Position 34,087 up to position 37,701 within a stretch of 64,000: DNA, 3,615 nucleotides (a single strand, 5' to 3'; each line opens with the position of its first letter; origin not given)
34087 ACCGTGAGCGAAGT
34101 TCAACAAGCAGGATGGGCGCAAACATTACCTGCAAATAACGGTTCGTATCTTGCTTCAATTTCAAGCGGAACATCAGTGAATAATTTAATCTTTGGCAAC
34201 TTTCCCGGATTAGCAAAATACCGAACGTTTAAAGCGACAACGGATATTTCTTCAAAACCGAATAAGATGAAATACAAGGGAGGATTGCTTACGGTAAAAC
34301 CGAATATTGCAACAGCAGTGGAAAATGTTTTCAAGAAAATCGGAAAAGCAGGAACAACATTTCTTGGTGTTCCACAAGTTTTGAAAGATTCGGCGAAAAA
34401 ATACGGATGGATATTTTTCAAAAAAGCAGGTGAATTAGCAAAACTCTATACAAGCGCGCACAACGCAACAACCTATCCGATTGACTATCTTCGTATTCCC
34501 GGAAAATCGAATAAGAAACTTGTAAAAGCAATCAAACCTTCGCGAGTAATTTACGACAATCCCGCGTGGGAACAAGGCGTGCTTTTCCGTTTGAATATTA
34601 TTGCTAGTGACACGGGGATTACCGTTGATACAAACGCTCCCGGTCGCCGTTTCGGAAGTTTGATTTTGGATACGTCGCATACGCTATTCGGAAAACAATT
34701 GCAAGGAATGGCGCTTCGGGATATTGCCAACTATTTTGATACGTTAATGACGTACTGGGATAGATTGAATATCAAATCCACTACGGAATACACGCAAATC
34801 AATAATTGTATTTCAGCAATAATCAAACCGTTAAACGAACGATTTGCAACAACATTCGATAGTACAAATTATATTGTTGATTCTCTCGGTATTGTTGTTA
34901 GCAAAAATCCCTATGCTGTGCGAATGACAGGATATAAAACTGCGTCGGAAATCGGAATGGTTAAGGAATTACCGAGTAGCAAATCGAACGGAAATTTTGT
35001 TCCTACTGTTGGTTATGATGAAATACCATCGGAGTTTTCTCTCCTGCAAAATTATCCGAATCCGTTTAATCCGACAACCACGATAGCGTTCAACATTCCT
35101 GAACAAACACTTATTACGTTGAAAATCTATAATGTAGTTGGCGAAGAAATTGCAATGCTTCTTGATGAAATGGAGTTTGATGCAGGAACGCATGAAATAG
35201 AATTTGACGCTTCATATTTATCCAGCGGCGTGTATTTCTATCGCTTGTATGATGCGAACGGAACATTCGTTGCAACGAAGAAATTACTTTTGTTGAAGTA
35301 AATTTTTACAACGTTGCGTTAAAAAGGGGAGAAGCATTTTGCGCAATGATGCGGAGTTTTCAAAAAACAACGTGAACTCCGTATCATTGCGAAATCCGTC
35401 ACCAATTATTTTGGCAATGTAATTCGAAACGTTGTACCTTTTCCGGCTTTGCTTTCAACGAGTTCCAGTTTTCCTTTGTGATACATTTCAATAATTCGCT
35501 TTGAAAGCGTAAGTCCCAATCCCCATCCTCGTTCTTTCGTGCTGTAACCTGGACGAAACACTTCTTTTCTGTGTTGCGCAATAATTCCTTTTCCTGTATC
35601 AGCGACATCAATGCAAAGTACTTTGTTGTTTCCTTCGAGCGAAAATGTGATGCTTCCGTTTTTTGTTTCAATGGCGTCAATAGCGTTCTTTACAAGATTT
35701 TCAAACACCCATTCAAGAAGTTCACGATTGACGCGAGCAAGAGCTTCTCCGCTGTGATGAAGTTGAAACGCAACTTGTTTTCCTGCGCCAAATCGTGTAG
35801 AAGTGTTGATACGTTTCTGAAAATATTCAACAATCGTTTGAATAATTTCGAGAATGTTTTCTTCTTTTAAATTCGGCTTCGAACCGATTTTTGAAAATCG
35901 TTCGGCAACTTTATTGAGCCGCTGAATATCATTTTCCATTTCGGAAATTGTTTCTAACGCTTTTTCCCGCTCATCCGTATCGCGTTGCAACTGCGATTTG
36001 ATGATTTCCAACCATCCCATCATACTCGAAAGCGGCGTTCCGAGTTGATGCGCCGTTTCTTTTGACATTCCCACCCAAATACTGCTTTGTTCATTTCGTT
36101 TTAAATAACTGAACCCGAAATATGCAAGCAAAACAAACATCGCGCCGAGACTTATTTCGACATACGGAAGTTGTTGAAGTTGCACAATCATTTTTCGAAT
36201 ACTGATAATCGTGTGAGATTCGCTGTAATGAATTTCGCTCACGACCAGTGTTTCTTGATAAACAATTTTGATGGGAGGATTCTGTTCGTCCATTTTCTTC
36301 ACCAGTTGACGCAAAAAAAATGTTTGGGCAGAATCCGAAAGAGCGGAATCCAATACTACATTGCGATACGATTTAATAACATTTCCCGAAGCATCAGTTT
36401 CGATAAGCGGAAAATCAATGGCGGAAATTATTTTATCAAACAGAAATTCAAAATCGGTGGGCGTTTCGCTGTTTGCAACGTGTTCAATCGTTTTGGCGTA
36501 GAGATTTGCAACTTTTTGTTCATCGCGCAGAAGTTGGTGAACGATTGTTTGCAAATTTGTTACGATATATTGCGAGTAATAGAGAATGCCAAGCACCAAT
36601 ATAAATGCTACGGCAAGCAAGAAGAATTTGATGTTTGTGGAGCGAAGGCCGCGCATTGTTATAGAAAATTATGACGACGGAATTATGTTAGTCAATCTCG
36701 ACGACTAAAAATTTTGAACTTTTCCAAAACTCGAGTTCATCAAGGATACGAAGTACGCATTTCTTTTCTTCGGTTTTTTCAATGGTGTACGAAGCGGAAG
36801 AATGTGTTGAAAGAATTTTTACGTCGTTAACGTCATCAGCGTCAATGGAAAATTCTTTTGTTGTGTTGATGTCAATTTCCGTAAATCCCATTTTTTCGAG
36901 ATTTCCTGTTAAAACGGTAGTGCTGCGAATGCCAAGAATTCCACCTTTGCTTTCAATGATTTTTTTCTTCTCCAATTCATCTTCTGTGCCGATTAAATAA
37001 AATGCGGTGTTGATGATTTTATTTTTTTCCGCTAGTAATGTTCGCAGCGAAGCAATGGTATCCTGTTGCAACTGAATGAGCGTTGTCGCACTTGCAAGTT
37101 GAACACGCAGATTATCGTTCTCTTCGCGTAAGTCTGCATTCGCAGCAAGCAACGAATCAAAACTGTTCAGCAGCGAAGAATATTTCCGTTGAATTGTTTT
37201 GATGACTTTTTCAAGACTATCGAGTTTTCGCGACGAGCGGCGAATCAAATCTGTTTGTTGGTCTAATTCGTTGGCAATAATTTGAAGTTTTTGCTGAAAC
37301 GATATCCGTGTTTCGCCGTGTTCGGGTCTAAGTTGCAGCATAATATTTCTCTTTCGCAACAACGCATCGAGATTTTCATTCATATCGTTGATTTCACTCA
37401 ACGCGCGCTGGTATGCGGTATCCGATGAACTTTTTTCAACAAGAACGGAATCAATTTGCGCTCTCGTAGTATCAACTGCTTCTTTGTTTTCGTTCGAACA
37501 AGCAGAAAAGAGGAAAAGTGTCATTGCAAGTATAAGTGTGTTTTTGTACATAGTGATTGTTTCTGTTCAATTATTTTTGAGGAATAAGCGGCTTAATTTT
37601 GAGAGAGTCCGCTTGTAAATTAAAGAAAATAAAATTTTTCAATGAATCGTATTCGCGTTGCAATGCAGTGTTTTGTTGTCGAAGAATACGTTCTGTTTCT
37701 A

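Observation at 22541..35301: Same-strand run: secreted protein, Q/K/E-rich membrane coiled-coil giant and 2832-aa T9SS adhesin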

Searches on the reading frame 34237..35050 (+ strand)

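Call 61: search_solved_structures(query=window:34237-35050:+, max_evalue=1)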
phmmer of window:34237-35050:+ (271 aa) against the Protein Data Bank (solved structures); distinct sequences matched with E-value up to 1: 0.

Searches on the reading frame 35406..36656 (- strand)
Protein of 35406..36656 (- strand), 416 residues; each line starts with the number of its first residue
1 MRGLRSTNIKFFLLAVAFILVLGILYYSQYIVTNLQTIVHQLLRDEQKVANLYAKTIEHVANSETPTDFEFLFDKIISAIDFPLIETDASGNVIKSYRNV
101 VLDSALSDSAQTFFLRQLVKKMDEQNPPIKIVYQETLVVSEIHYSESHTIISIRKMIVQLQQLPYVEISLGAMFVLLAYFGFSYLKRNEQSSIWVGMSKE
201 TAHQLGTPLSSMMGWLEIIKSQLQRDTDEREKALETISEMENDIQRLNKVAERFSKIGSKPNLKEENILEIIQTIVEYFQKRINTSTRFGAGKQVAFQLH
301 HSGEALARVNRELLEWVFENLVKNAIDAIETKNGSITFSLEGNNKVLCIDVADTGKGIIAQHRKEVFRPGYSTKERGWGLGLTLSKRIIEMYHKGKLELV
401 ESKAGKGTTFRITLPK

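Call 10: search_protein_families(library=pfam, proteins=[window:35406-36656:-], max_evalue=0.001)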
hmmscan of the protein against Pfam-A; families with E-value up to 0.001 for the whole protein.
window:35406-36656:- (416 aa): 3 families
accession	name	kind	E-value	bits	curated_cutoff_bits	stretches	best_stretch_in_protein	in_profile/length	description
PF02518.31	HATPase_c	-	2.2e-21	76.8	26.4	1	312-415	4-108/111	Histidine kinase-, DNA gyrase B-, and HSP90-like ATPase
PF00512.31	HisKA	-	1.2e-06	28.9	26.9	1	201-257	9-63/66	His Kinase A (phospho-acceptor) domain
PF14501.12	HATPase_c_5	-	1.4e-05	25.4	22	1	316-399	8-88/102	GHKL domain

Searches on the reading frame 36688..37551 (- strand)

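Call 10: search_protein_families(library=pfam, proteins=[window:36688-37551:-], max_evalue=0.001)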
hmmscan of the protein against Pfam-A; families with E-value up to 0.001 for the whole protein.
window:36688-37551:- (287 aa): 1 family
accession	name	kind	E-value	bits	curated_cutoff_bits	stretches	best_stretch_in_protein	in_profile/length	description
PF02527.21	GidB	-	7e-05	22.7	27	1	13-103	87-176/184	rRNA small subunit methyltransferase G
